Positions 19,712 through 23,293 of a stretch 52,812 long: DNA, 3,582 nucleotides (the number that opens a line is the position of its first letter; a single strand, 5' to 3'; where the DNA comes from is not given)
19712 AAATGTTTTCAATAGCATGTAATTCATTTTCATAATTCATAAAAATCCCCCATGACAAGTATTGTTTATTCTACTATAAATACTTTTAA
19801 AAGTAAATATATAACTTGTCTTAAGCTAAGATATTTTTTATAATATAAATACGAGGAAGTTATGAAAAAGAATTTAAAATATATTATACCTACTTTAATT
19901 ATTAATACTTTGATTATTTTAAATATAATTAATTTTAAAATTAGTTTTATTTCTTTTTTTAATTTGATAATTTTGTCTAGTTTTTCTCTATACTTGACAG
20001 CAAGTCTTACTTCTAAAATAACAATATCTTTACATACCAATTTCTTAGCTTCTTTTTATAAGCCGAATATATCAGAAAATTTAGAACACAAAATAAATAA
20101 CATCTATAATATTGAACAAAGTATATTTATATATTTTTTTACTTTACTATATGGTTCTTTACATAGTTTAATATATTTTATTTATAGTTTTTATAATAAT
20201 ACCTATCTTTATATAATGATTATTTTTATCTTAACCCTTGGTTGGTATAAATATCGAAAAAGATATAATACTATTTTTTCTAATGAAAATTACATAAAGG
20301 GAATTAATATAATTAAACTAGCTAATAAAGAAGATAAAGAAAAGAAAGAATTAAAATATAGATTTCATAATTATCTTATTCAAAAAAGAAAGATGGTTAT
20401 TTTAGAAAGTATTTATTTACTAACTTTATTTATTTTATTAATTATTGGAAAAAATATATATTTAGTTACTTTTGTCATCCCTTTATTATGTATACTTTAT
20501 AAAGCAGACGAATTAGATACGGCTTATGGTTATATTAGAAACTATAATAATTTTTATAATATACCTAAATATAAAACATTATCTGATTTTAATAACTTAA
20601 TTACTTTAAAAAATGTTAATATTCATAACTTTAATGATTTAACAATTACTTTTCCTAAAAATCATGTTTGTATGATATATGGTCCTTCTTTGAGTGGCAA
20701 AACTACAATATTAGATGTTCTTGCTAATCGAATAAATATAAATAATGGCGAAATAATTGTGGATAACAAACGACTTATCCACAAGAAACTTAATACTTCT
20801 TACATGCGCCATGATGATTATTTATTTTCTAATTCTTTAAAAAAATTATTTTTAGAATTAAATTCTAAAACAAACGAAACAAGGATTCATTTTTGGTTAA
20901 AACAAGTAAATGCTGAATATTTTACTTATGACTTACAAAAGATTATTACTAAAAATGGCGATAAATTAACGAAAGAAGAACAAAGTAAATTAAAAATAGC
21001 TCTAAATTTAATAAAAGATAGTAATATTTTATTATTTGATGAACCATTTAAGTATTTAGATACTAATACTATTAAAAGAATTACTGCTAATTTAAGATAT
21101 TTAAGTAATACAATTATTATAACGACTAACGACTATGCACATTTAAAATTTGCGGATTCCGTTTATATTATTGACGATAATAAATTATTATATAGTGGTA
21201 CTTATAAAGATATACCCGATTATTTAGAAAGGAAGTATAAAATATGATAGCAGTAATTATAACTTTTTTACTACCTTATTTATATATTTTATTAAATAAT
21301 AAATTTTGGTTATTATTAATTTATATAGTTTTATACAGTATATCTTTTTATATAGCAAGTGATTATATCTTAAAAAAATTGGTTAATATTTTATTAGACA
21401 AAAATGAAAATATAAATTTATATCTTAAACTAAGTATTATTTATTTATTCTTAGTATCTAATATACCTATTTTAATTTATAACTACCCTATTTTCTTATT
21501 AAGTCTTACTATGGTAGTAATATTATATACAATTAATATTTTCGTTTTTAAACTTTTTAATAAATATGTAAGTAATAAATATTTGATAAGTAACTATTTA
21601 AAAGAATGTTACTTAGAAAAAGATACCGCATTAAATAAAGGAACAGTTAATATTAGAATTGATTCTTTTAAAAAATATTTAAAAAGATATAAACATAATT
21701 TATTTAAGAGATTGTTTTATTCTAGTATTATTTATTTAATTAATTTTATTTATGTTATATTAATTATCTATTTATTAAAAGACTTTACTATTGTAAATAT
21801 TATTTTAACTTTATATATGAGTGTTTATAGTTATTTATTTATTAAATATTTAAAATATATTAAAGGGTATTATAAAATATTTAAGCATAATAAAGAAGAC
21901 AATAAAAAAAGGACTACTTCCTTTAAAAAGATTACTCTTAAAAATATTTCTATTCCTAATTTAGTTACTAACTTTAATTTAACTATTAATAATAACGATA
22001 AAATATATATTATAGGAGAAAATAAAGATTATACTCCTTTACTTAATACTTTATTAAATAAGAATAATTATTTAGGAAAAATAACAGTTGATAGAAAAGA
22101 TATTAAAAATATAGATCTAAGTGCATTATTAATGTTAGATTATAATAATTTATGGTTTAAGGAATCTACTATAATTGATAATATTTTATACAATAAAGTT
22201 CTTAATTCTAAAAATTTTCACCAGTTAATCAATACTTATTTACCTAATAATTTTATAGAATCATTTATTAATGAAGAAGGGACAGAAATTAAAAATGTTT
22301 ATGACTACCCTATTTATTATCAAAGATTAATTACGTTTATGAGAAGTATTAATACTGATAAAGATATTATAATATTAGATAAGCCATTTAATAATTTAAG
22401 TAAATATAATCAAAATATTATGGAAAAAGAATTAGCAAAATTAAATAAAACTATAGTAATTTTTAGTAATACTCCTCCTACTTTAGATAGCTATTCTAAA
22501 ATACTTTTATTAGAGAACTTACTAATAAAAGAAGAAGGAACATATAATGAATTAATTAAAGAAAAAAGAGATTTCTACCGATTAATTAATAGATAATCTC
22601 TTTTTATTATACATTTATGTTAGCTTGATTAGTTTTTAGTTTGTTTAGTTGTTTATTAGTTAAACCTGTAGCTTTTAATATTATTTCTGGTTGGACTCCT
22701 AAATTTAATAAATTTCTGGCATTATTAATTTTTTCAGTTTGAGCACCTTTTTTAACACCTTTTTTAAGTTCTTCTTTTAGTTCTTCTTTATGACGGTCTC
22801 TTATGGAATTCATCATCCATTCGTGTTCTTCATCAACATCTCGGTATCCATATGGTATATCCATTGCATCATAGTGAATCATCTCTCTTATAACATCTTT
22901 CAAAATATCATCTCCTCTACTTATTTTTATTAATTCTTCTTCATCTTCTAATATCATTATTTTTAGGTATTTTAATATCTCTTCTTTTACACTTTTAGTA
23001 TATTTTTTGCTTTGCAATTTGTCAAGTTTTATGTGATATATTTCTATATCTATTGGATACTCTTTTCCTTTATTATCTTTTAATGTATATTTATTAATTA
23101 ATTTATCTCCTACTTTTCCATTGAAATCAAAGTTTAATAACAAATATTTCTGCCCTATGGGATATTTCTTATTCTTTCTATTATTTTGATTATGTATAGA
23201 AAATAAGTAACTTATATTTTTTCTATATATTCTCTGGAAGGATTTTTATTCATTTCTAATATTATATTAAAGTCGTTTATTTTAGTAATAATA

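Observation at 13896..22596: Candidate undescribed membrane system: three tandem paralogous 4-TM helical-repeat proteins divergently paired with an atypical ABC exporter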

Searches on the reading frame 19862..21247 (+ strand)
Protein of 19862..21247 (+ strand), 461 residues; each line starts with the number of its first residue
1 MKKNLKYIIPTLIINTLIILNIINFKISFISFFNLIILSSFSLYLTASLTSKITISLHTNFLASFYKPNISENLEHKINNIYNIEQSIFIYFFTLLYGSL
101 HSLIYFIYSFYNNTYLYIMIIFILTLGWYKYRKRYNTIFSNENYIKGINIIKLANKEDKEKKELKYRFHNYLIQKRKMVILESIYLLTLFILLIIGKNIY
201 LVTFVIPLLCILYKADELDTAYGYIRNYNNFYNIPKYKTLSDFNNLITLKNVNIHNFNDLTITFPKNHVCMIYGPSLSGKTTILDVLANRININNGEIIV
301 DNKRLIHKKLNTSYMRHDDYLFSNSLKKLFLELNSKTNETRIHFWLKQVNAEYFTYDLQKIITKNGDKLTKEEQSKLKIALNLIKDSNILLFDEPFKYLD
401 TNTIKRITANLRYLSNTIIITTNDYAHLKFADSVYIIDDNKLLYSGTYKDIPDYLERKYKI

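Call 3: search_protein_families(library=pfam, proteins=[window:19862-21247:+], max_evalue=0.1)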
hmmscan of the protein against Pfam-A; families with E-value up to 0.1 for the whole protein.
window:19862-21247:+ (461 aa): 7 families
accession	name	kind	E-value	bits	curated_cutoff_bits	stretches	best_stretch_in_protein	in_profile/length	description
PF00005.33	ABC_tran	-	2.4e-15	57.8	25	1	258-396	2-136/137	ABC transporter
PF13555.12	AAA_29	-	0.00012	22.1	27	1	249-287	4-42/61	P-loop containing region of AAA domain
PF01637.24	ATPase_2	-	0.00022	21.5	33.2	1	266-411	19-132/225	ATPase domain predominantly from Archaea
PF13476.12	AAA_23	-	0.00045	21.3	27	1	247-379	2-114/201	AAA domain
PF02463.25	SMC_N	-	0.0035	17.2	40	0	249-436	2-210/220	RecF/RecN/SMC N terminal domain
PF20720.3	nSTAND3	-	0.0057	16.8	27.2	1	256-312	6-63/155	Novel STAND NTPase 3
PF00004.35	AAA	-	0.04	14.8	21.2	0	271-321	2-38/131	ATPase family associated with various cellular activities (AAA)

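Call 4: search_protein_families(library=ncbifam, proteins=[window:19862-21247:+], max_evalue=0.1)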
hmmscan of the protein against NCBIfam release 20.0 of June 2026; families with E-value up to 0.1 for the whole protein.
window:19862-21247:+ (461 aa): 148 families (the best 25 are shown)
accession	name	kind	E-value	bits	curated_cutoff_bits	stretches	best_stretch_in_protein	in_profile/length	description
NF008364.0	PRK11160.1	equivalog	8.6e-20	70.8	630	1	252-451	351-561/575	heme ABC transporter ATP-binding protein/permease CydC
TIGR02857.1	CydD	equivalog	5.2e-18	65.3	435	1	253-434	335-526/529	thiol reductant ABC exporter subunit CydD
TIGR03375.1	type_I_sec_LssB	subfamily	7.2e-16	57.6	693.1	1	272-452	498-689/696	type I secretion system permease/ATPase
NF040840.2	tungstate_WtpC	equivalog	2.7e-15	56.5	440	1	256-451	15-218/347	tungstate ABC transporter ATP-binding protein WtpC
TIGR02203.1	MsbA_lipidA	equivalog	3.6e-15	55.5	602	1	253-451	345-555/572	lipid A export permease/ATP-binding protein MsbA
TIGR01193.1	bacteriocin_ABC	subfamily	4.4e-15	55.3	523.85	1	257-451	490-695/708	peptide cleavage/export ABC transporter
NF000355.4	ribo_prot_ABC_F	equivalog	5.1e-15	55.3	380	1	257-441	18-191/499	ribosomal protection-like ABC-F family protein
TIGR04406.1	LPS_export_lptB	equivalog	1.2e-14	54.2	240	1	258-451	18-222/239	LPS export ABC transporter ATP-binding protein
NF043075.1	MMSYN1_0197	equivalog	1.5e-14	53.7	550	1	257-452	18-221/341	spermidine/putrescine ABC transporter ATP-binding protein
NF008379.0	PRK11174.1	equivalog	1.8e-14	53.3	684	1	244-451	353-570/588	heme ABC transporter permease/ATP-binding protein CydD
TIGR03608.1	L_ocin_972_ABC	subfamily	7.7e-14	51.6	254.85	1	251-434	8-203/206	putative bacteriocin export ABC transporter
TIGR01846.1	type_I_sec_HlyB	subfamily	1.4e-13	50.1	725.55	1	257-451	473-678/694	type I secretion system permease/ATPase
NF045513.1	HepA_fam_ABC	equivalog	2.8e-13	49.2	725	1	257-451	390-595/610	heterocyst formation ABC transporter subunit HepA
NF008381.0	PRK11176.1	equivalog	3e-13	49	867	1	249-451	351-565/582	lipid A ABC transporter ATP-binding protein/permease MsbA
TIGR02673.1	FtsE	equivalog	3.8e-13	49.6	264.85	1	245-426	6-198/214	cell division ATP-binding protein FtsE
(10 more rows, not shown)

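Call 23: search_protein_families(library=padloc, proteins=[window:19862-21247:+], max_evalue=0.01)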
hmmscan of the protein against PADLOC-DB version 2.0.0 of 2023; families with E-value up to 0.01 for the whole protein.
window:19862-21247:+ (461 aa): 3 families
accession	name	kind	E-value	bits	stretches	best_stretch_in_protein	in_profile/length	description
PDLC04135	mad3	-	2.3e-16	58.3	2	373-439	268-339/374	mads_3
PDLC04140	mad8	-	9.7e-12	43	1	255-426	15-235/314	mads_8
PDLC00277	PtuA1|PtuA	-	0.005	14.1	1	249-375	6-129/423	AAA ATPase domain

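Call 24: search_protein_families(library=phrogs, proteins=[window:19862-21247:+], max_evalue=0.01)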
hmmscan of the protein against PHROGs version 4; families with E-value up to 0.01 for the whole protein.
window:19862-21247:+ (461 aa): 5 families
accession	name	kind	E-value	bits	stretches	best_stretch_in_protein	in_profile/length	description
phrog_293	-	moron, auxiliary metabolic gene and host takeover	1.2e-22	80.8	1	253-452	435-636/1058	ABC transporter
phrog_2392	-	moron, auxiliary metabolic gene and host takeover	4.9e-19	69.1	1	143-450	345-701/726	ABC transporter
phrog_21263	-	unknown function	6.3e-05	22.2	1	234-287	600-652/940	-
phrog_23675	-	unknown function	6.9e-05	23.7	1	334-451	13-125/143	-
phrog_77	-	DNA, RNA and nucleotide metabolism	0.0012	18.4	0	387-440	890-947/967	SbcC-like subunit of palindrome specific endonuclease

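Call 31: find_homologous_proteins(query=window:19862-21247:+, max_evalue=0.001)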
Query window:19862-21247:+ (461 aa): 23 proteins with E <= 0.001 among 8000 candidates.
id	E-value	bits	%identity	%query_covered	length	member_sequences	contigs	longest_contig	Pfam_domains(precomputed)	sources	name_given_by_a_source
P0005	1.2e-288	975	100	100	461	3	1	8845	PF00005.34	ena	-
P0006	2.5e-185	635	67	100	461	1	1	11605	PF00005.34,PF02463.26,PF13304.13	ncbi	-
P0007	7.7e-145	501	56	100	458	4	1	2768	PF00005.34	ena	-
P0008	2.9e-105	371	68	61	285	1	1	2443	-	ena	-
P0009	6.3e-104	367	60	66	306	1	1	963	PF00005.34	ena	-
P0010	5.2e-9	54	31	39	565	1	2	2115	PF00005.34,PF03193.23,PF02463.26,PF13304.13,PF00664.29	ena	-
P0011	6.1e-9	54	31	39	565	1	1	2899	PF00005.34,PF03193.23,PF02463.26,PF13304.13,PF00664.29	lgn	-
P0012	6.1e-9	54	31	39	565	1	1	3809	PF00005.34,PF03193.23,PF02463.26,PF13304.13,PF00664.29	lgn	-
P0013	1.8e-8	52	28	45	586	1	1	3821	PF00005.34,PF02463.26,PF00664.29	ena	-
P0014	4.1e-8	51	26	42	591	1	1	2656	PF00005.34,PF00664.29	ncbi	-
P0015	4.7e-8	51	28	44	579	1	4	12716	PF00005.34,PF02463.26,PF00664.29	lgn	-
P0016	1.4e-6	46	26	48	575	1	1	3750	PF00005.34,PF02463.26,PF00664.29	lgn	-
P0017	2.8e-6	45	21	46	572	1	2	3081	PF00005.34,PF02463.26,PF00664.29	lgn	-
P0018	4.7e-6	44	28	42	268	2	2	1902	PF00005.34,PF02463.26,PF13304.13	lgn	-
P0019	8.9e-6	43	26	48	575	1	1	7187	PF00005.34,PF02463.26,PF00664.29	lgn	-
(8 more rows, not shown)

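Call 32: find_encoding_contigs(protein=P0006, flank=10000, max_places=4)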
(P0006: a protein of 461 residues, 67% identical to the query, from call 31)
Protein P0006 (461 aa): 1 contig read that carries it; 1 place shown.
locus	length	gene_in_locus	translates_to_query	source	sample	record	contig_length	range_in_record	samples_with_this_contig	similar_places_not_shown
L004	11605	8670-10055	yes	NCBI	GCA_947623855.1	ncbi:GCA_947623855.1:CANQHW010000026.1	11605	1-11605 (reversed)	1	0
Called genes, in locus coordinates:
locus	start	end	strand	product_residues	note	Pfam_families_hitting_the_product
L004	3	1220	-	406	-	?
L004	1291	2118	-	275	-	-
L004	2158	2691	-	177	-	PF02482:Ribosomal_S30AE, PF16321:Ribosom_S30AE_C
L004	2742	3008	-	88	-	PF00313:CSD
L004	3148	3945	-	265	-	-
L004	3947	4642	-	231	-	PF00072:Response_reg, PF04397:LytTR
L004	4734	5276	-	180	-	-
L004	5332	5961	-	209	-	PF01551:Peptidase_M23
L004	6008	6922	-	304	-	PF08486:SpoIID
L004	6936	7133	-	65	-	PF06612:DUF1146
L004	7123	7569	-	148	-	PF02502:LacAB_rpiB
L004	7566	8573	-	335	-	PF14397:ATPgrasp_ST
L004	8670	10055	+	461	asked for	PF00005:ABC_tran, PF02463:SMC_N (faint), PF13304:AAA_21 (faint)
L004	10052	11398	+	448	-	-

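Call 76: search_solved_structures(query=A4, max_evalue=0.00001)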
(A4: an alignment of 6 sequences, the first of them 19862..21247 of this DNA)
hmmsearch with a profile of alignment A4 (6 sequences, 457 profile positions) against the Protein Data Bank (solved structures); distinct sequences matched with E-value up to 0.00001: 390 (the best 60 are shown).
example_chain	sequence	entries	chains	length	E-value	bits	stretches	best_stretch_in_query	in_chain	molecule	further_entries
4f4c_A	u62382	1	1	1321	2.9e-37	131.8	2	247-454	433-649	Multidrug resistance protein pgp-1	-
8sa0_A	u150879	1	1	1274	9e-37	130.2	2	247-450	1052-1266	ATP-dependent translocase ABCB1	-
8gmg_A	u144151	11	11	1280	9.1e-37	130.2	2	247-450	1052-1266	ATP-dependent translocase ABCB1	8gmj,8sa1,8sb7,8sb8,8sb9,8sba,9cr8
6qex_A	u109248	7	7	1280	9.1e-37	130.2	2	247-450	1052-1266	Multidrug resistance protein 1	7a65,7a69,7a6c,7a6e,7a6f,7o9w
7zk8_A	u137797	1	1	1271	1.3e-36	129.6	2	247-450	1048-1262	ATP-dependent translocase ABCB1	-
7zka_A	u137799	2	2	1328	1.7e-36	129.3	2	247-450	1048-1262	ATP-dependent translocase ABCB1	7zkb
8y6h_A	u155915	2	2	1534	1.7e-36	129.3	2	247-450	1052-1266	ATP-dependent translocase ABCB1,mNeonGreen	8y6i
7zk4_A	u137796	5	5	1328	1.7e-36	129.3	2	247-450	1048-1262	ATP-dependent translocase ABCB1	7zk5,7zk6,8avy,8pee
6fn1_A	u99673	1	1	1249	3.3e-36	128.4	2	247-450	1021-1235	Human-mouse chimeric ABCB1 (ABCBHM)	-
6fn4_A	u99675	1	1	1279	3.5e-36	128.2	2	247-450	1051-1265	Apo form of Human-mouse chimeric ABCB1 (ABCB1HM) in complex with Antigen binding fragment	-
7zk9_A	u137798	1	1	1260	3.8e-36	128.1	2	247-448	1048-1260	ATP-dependent translocase ABCB1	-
6c0v_A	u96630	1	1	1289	4.7e-36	127.8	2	247-450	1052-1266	Multidrug resistance protein 1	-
6q81_A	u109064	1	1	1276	7.2e-36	127.2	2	247-450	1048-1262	P-glycoprotein (ABCB1)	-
5kpi_A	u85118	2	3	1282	7.4e-36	127.2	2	247-450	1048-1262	Multidrug resistance protein 1A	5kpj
4m1m_A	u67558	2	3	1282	7.4e-36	127.2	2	247-450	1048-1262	Multidrug resistance protein 1A | ATP-dependent translocase ABCB1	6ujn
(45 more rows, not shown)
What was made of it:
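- Closest known: Heterodimeric ABCB-type. Same: The NBD profile's best PDB matches are ABCB1, TM_0288 and PCAT1 (call 76).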

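Call 80: find_encoding_contigs(protein=P0008, flank=5000, max_places=3)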
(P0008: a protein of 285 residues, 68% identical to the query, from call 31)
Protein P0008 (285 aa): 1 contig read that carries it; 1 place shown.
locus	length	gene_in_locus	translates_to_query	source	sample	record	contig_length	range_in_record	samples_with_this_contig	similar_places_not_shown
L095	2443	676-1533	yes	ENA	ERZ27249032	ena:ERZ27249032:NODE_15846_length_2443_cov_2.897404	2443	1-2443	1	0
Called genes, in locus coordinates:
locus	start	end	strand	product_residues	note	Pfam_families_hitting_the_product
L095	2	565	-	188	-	?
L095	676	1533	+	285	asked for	-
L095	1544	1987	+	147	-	-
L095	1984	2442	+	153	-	?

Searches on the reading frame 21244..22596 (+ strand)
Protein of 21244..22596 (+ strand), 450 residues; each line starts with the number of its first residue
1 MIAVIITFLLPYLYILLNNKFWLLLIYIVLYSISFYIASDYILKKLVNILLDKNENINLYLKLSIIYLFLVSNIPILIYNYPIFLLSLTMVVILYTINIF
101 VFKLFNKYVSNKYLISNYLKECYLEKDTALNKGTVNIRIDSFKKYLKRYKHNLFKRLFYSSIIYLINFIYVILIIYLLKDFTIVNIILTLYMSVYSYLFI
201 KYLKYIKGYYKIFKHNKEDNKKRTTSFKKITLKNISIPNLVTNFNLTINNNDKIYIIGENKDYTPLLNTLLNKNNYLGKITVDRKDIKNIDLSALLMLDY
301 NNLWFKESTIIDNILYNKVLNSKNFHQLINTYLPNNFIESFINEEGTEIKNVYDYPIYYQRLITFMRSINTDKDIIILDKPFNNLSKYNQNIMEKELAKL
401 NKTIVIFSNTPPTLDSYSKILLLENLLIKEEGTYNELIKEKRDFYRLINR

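Call 3: search_protein_families(library=pfam, proteins=[window:21244-22596:+], max_evalue=0.1)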
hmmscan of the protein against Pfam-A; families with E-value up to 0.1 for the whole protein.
window:21244-22596:+ (450 aa): 1 family
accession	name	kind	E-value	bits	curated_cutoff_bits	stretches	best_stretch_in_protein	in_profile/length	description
PF14275.11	DUF4362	-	0.053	14.1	25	0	373-405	2-34/91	Domain of unknown function (DUF4362)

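Call 4: search_protein_families(library=ncbifam, proteins=[window:21244-22596:+], max_evalue=0.1)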
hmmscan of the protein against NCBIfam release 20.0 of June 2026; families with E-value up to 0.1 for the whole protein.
window:21244-22596:+ (450 aa): 23 families
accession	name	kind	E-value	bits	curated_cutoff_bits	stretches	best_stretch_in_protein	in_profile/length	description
NF008379.0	PRK11174.1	equivalog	3.7e-14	52.3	684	1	216-449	341-582/588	heme ABC transporter permease/ATP-binding protein CydD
TIGR01846.1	type_I_sec_HlyB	subfamily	2.2e-07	29.6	725.55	1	226-448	457-689/694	type I secretion system permease/ATPase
NF008364.0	PRK11160.1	equivalog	4.7e-07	28.8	630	1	215-449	329-573/575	heme ABC transporter ATP-binding protein/permease CydC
NF008381.0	PRK11176.1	equivalog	6.8e-07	28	867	1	222-444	339-572/582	lipid A ABC transporter ATP-binding protein/permease MsbA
TIGR03797.1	NHLM_micro_ABC2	equivalog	2.3e-05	23.1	709.4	1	360-450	595-684/686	NHLP bacteriocin export ABC transporter permease/ATPase subunit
NF000355.4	ribo_prot_ABC_F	equivalog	3.5e-05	22.9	380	1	209-408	298-483/499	ribosomal protection-like ABC-F family protein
NF010178.0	PRK13657.1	equivalog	6.6e-05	21.5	733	1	225-448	335-567/588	glucan ABC transporter ATP-binding protein/ permease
TIGR03796.1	NHLM_micro_ABC1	equivalog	0.00011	20.6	853.3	1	238-448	492-709/710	NHLP family bacteriocin export ABC transporter peptidase/permease/ATPase subunit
TIGR03375.1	type_I_sec_LssB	subfamily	0.00013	20.4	693.1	1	239-441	481-692/696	type I secretion system permease/ATPase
TIGR02204.1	MsbA_rel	hypoth_equivalog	0.00061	18.6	780.4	1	242-447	357-571/576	ABC transporter, permease/ATP-binding protein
TIGR02203.1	MsbA_lipidA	equivalog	0.00081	18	602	1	240-442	348-560/572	lipid A export permease/ATP-binding protein MsbA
NF002981.0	PRK03695.1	equivalog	0.001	18.5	281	0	366-441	149-228/253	vitamin B12 ABC transporter ATP-binding protein BtuD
NF011646.0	PRK15064.1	equivalog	0.0013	17.2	762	1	366-409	167-210/530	ABC-F family ATPase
TIGR00958.1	3a01208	subfamily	0.0013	17.1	874.6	1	278-445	536-707/711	antigen peptide transporter 2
NF008358.0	PRK11147.1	equivalog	0.006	14.9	936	0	359-443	161-247/635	ABC transporter ATP-binding protein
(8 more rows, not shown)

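Call 23: search_protein_families(library=padloc, proteins=[window:21244-22596:+], max_evalue=0.01)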
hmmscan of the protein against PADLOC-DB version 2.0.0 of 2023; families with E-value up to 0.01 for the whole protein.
window:21244-22596:+ (450 aa): 0 families

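Call 24: search_protein_families(library=phrogs, proteins=[window:21244-22596:+], max_evalue=0.01)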
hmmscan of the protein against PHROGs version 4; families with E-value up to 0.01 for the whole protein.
window:21244-22596:+ (450 aa): 2 families
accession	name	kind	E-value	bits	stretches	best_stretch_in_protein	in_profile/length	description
phrog_2392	-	moron, auxiliary metabolic gene and host takeover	2.1e-08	33.9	1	217-449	472-714/726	ABC transporter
phrog_293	-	moron, auxiliary metabolic gene and host takeover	3.3e-05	23.1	1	367-443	281-362/1058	ABC transporter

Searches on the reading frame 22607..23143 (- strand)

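Call 3: search_protein_families(library=pfam, proteins=[window:22607-23143:-], max_evalue=0.1)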
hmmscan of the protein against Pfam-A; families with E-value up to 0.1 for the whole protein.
window:22607-23143:- (178 aa): 0 families

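Call 4: search_protein_families(library=ncbifam, proteins=[window:22607-23143:-], max_evalue=0.1)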
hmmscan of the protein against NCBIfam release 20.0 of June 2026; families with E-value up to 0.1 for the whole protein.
window:22607-23143:- (178 aa): 2 families
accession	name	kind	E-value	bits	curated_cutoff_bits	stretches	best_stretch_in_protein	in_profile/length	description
TIGR01784.1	T_den_put_tspse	subfamily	1.6e-07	31.4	52.1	1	43-169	171-273/273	Rpn family recombination-promoting nuclease/putative transposase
NF007361.0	PRK09857.1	equivalog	0.089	12.2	583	0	116-168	237-289/292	recombination-promoting nuclease RpnA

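Call 23: search_protein_families(library=padloc, proteins=[window:22607-23143:-], max_evalue=0.01)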
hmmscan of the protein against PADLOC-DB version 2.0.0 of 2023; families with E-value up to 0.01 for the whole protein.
window:22607-23143:- (178 aa): 1 family
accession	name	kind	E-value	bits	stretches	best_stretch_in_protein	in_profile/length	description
PDLC01084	C3a178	-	0.0096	14.4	0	95-138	40-69/90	putative invertase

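Call 24: search_protein_families(library=phrogs, proteins=[window:22607-23143:-], max_evalue=0.01)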
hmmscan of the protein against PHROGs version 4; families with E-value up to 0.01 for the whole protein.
window:22607-23143:- (178 aa): 3 families
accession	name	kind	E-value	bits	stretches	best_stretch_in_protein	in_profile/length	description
phrog_3300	-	integration and excision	2.2e-08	34.9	1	103-171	256-312/313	transposase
phrog_12274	-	unknown function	1.5e-07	32.5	1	114-167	83-133/138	-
phrog_5416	-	unknown function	6.6e-06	27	1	123-167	17-61/66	-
